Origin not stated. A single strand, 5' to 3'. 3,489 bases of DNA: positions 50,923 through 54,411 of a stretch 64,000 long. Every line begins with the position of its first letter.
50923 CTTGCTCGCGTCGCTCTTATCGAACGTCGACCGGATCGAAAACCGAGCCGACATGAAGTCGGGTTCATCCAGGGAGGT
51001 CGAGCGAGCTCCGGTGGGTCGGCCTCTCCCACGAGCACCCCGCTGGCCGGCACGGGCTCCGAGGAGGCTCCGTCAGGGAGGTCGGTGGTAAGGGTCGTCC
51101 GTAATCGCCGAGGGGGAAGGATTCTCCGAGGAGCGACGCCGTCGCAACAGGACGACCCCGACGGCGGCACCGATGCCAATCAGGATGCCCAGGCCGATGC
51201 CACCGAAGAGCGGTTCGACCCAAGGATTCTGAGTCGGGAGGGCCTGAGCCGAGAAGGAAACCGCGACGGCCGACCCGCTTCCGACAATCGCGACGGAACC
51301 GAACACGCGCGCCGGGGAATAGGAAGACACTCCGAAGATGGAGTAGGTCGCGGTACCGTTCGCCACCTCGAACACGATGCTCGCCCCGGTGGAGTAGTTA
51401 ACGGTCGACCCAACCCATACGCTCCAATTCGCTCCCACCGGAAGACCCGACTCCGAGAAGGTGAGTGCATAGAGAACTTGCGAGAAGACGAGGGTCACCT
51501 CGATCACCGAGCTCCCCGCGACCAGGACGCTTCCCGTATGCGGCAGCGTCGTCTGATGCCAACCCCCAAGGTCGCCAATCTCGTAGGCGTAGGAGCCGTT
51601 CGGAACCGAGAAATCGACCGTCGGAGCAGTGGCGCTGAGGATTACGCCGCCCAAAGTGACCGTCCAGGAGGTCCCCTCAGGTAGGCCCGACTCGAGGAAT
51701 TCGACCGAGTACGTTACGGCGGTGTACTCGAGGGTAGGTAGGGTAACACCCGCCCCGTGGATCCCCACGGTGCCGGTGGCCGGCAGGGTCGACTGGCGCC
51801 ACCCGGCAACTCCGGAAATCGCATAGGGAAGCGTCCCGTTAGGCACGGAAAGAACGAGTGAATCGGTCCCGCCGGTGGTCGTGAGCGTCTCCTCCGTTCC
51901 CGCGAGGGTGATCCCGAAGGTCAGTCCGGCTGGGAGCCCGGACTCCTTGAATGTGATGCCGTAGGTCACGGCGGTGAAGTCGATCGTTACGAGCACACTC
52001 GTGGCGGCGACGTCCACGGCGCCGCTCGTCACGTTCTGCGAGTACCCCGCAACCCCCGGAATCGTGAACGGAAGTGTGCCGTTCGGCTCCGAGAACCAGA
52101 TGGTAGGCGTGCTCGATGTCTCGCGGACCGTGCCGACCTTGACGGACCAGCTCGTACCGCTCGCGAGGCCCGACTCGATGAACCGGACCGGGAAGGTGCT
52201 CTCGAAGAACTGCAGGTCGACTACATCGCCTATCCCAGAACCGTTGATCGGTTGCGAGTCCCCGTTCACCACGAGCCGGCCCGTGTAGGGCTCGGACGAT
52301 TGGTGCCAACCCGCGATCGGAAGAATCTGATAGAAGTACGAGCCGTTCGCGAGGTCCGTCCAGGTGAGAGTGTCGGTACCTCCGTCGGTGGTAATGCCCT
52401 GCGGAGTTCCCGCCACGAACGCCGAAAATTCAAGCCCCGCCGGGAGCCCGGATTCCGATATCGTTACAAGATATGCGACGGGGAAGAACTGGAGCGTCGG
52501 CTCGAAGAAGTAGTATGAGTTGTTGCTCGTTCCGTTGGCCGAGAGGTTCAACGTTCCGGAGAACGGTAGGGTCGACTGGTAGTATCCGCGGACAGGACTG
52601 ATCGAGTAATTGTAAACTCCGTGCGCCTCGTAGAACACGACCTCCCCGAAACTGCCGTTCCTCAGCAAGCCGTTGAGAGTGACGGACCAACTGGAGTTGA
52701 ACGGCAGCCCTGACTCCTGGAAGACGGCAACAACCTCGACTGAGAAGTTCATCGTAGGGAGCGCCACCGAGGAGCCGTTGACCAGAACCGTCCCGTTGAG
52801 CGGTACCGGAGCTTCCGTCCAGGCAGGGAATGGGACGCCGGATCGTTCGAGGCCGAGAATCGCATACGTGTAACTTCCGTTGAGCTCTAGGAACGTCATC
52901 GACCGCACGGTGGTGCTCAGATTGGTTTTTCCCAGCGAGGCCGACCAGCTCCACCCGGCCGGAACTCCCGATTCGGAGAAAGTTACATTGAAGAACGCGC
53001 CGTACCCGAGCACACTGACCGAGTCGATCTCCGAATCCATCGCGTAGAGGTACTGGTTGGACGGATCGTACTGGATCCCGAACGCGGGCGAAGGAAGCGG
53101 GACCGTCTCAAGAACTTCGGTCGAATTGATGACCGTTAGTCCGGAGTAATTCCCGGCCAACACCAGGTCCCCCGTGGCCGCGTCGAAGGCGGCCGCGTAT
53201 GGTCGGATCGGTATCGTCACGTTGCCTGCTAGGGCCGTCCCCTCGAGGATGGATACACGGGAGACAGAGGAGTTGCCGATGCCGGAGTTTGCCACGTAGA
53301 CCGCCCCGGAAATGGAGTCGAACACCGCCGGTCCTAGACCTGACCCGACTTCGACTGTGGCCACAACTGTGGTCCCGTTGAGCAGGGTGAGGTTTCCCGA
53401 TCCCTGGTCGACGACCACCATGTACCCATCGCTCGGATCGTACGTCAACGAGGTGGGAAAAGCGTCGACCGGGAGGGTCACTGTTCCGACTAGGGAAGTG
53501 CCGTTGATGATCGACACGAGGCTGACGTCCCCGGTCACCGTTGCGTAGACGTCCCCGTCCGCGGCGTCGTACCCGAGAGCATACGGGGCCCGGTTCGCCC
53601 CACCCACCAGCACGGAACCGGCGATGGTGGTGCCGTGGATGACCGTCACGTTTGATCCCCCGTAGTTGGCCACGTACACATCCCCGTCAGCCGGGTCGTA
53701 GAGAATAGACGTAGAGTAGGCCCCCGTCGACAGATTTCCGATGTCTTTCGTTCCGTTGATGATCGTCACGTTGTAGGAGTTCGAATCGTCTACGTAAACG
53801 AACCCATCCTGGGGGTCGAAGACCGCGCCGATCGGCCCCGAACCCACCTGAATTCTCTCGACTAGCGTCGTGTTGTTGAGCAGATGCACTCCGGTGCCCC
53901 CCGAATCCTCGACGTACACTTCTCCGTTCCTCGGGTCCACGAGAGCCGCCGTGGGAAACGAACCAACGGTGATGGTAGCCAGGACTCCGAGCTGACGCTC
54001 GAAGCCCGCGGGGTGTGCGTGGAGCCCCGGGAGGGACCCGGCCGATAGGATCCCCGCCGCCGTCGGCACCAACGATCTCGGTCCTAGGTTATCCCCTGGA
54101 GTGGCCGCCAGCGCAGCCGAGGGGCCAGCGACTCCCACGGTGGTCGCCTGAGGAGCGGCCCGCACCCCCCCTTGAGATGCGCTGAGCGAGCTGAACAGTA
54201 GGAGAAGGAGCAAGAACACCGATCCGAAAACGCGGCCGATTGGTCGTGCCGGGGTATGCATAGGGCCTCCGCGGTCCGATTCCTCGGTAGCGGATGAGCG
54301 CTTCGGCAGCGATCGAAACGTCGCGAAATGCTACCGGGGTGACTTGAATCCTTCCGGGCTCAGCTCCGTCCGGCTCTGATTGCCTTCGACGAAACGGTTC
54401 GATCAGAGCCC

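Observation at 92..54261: One ~80-aa extracellular module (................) in over 30 copies on three unrelated head domains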

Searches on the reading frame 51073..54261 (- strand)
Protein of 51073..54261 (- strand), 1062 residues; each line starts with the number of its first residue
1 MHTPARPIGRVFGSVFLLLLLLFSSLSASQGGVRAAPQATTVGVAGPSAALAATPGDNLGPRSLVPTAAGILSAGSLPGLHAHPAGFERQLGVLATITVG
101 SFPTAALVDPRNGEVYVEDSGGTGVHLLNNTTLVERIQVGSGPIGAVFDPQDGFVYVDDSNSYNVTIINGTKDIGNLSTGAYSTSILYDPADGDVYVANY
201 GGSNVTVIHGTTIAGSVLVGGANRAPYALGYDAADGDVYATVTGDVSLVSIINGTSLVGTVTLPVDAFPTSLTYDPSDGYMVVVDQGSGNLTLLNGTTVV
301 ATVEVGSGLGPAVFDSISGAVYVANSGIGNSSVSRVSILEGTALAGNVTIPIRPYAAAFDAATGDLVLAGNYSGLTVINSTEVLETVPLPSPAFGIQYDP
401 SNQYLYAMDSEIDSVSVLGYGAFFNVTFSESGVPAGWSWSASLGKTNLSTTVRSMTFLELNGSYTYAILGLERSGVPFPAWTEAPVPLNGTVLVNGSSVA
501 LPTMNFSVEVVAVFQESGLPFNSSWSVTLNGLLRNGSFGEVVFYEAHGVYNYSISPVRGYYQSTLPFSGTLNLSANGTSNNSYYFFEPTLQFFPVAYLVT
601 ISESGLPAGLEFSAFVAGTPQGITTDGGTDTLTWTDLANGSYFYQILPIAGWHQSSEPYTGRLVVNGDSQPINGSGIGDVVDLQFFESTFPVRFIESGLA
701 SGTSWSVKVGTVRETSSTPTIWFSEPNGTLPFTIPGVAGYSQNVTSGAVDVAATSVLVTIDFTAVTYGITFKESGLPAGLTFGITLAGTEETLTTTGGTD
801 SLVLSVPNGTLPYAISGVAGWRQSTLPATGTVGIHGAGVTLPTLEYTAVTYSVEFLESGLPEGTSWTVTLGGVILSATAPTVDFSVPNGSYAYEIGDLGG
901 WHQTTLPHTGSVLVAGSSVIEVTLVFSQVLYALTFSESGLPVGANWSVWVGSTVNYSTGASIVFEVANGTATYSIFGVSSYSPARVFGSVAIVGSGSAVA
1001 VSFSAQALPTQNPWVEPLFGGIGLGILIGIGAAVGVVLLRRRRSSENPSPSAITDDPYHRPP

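Call 9: search_protein_families(library=pfam, proteins=[window:51073-54261:-], max_evalue=0.01)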
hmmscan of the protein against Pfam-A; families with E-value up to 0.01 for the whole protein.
window:51073-54261:- (1062 aa): 3 families
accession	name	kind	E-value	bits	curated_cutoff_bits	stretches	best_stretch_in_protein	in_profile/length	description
PF10282.15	Lactonase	-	0.0023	17.6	21.7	0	132-179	281-329/344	Lactonase, 7-bladed beta-propeller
PF01436.27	NHL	-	0.0038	17.6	20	0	189-207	10-27/28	NHL repeat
PF00498.31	FHA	-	0.0098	16.7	20.7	0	275-305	28-58/67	FHA domain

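Call 10: search_protein_families(library=ncbifam, proteins=[window:51073-54261:-], max_evalue=0.01)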
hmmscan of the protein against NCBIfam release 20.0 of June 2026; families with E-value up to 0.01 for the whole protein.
window:51073-54261:- (1062 aa): 2 families
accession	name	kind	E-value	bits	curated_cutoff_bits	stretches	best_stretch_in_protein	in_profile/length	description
TIGR03866.1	PQQ_ABC_repeats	subfamily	8.4e-08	31.6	287.3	1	113-209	11-111/310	PQQ-dependent catabolism-associated beta-propeller protein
NF052280.1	7_blade_YncE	equivalog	0.00021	20.2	400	0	95-212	164-288/338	7-bladed beta-propeller protein YncE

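Call 39: list_cluster_members(proteins=[window:51073-54261:-, window:13375-15777:+, window:37208-39322:-, window:11147-13288:+, window:92-5515:-, P0020, P0021, P0024, P0088, P0042])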
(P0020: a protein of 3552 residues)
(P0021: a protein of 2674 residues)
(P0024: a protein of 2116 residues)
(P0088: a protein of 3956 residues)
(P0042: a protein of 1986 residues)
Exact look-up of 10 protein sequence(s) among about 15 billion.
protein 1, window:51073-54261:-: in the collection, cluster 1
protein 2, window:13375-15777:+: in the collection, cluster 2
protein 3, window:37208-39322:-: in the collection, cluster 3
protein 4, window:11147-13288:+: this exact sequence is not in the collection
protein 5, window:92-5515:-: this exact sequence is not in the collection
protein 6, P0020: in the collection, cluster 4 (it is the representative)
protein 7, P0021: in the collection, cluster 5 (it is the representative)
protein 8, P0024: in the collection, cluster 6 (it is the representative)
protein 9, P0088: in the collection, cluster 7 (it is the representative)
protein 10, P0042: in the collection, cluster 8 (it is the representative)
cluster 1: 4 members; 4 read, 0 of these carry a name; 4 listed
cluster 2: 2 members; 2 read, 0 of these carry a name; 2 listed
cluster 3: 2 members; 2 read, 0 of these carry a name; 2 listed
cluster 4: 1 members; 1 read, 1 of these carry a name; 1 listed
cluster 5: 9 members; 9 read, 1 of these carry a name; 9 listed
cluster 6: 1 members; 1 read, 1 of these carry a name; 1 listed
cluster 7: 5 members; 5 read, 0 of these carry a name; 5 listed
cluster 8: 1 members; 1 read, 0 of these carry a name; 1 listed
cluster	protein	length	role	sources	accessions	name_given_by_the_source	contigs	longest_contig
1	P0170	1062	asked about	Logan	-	-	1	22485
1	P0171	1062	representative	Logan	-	-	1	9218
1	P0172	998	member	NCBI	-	-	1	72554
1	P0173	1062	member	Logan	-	-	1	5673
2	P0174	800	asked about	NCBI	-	-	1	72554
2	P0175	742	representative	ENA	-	-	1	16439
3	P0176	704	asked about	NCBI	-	-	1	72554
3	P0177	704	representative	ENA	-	-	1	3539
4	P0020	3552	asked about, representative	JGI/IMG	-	hypothetical protein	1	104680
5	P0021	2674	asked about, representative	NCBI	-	-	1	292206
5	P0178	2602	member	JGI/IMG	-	hypothetical protein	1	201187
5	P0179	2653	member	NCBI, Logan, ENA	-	-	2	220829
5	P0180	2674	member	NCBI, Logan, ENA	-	-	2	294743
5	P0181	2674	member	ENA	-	-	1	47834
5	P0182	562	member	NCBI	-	-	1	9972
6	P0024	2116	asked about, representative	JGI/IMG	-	hypothetical protein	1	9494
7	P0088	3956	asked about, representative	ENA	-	-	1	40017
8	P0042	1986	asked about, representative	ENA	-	-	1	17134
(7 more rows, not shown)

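Call 55: find_homologous_proteins(query=window:51073-54261:-, max_evalue=1e-20)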
Query window:51073-54261:- (1062 aa): 216 proteins with E <= 1e-20 among 8000 candidates; the best 120 are listed.
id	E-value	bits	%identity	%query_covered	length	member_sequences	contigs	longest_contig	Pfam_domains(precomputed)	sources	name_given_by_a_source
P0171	0.0e+0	2277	99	100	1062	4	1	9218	-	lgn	-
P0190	0.0e+0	1088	53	96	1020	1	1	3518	-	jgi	jgi:DNA-binding beta-propeller fold protein YncE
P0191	4.5e-159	549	32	86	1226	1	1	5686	PF06742.17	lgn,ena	-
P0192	5.8e-142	493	36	71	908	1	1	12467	-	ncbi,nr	ncbi:MAG TPA: YncE family protein [Thermoplasmata archaeon]|nr:YncE family protein [Thermoplasmata a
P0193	2.1e-141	491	36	84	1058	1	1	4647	-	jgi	jgi:YVTN family beta-propeller protein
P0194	6.1e-139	483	36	71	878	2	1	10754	-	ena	-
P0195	1.7e-135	471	32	63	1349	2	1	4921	PF22494.4,PF10282.16,PF25174.2,PF24814.2,PF03320.19,PF01731.27,PF25339.2,PF21783.3,PF02239.23,PF01436.28,PF23414.2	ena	-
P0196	6.4e-131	456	34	86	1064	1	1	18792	PF10282.16,PF01436.28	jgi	jgi:YVTN family beta-propeller protein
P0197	7.1e-128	446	31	86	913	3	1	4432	PF01436.28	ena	-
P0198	7.5e-125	436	34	84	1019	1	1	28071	PF06742.17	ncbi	-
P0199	1.1e-124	436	29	91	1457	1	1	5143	PF10282.16,PF21783.3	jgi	jgi:YVTN family beta-propeller protein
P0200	6.8e-123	430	36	69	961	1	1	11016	-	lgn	-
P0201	7.9e-108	380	27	89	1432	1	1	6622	PF25174.2,PF21783.3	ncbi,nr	ncbi:MAG: YncE family protein [Thermoplasmata archaeon]|nr:YncE family protein [Thermoplasmata archa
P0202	1.2e-107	379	32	83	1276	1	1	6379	PF25174.2,PF21783.3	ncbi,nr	ncbi:MAG TPA: YncE family protein, partial [Thermoplasmata archaeon]|nr:YncE family protein [Thermop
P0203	7.9e-107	377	31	86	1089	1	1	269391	PF10282.16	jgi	jgi:YVTN family beta-propeller protein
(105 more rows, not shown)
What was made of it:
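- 51073..54261 (-): g6: YVTN-type propeller, 7 modules, a TM anchor and an RRRR tail. Homologues are named YVTN/YncE (call 55).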

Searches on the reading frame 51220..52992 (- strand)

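Call 60: search_protein_families(library=pfam, proteins=[window:51220-52992:-], max_evalue=10)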
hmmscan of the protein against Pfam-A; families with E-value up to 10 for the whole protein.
window:51220-52992:- (591 aa): 1 family
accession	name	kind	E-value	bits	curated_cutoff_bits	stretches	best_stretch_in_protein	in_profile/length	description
PF24009.1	DUF7323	-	1.7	9.1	27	0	306-335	11-40/52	Domain of unknown function (DUF7323)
